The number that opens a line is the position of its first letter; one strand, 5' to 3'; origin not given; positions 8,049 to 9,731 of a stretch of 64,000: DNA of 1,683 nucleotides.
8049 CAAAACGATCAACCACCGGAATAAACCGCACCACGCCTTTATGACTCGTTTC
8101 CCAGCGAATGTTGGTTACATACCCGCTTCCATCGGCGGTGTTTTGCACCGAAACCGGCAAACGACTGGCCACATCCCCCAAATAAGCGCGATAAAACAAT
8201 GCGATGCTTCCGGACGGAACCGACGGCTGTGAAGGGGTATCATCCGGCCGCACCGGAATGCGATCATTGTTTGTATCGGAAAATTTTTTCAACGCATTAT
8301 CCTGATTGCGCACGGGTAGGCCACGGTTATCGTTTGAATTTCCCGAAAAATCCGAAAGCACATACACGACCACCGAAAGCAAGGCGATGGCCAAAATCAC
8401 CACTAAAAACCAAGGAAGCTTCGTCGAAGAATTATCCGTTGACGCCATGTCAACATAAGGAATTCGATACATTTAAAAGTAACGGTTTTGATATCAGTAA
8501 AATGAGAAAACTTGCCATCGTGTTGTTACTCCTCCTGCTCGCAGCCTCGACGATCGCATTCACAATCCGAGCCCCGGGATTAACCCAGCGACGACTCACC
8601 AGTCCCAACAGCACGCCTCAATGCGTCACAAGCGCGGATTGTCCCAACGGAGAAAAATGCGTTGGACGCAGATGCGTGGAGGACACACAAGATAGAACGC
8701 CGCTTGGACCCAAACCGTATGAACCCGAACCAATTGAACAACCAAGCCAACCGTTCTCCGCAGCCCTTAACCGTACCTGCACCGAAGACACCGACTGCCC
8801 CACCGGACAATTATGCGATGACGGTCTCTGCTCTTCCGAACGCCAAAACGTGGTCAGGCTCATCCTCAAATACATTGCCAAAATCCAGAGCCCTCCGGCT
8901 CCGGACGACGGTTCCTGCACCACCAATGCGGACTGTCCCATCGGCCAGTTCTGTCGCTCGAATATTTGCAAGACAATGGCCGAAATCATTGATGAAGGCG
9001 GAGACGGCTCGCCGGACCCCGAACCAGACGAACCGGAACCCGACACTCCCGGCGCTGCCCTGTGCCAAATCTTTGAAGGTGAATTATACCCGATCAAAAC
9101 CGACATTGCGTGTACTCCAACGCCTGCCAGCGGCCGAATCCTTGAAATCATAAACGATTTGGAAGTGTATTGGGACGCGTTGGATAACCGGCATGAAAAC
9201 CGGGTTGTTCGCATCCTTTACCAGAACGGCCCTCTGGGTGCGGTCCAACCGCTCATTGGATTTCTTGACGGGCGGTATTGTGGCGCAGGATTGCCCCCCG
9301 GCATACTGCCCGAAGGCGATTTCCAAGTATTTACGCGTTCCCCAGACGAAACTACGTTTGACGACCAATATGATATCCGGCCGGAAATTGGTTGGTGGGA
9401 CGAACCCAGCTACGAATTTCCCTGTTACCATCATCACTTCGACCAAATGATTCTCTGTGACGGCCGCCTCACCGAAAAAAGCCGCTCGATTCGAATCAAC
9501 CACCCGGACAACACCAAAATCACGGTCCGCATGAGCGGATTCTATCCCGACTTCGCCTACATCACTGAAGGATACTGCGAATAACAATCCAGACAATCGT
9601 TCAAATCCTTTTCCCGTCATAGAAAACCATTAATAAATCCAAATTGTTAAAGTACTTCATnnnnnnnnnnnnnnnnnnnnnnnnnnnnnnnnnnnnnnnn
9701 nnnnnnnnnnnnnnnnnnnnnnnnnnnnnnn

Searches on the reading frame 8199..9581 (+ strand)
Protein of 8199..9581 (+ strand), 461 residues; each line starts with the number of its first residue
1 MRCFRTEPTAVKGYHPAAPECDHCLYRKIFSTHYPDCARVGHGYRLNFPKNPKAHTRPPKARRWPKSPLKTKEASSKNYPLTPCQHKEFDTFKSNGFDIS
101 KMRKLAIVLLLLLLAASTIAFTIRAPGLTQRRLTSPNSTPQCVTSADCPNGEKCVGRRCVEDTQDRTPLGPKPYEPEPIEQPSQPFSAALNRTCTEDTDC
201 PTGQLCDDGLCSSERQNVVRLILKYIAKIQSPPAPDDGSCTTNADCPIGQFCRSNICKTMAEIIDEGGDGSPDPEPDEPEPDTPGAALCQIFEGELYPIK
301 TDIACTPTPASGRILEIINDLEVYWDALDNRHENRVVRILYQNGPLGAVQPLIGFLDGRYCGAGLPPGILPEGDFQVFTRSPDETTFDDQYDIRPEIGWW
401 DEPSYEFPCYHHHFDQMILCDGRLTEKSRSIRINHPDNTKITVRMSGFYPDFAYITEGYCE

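Call 22: search_protein_families(library=pfam, proteins=[window:8199-9581:+], max_evalue=0.001)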
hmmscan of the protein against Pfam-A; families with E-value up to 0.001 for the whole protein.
window:8199-9581:+ (461 aa): 3 families
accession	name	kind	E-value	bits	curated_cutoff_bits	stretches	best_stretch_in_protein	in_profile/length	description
PF23416.1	DUF7107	-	2.6e-08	34.5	24.6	0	190-211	25-46/48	Domain of unknown function (DUF7107)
PF01683.23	EB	-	7.4e-06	26.4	24.3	0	238-258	20-40/52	EB module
PF04706.18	Dickkopf_N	-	0.00081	20.1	25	0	191-211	30-50/51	Dickkopf N-terminal cysteine-rich region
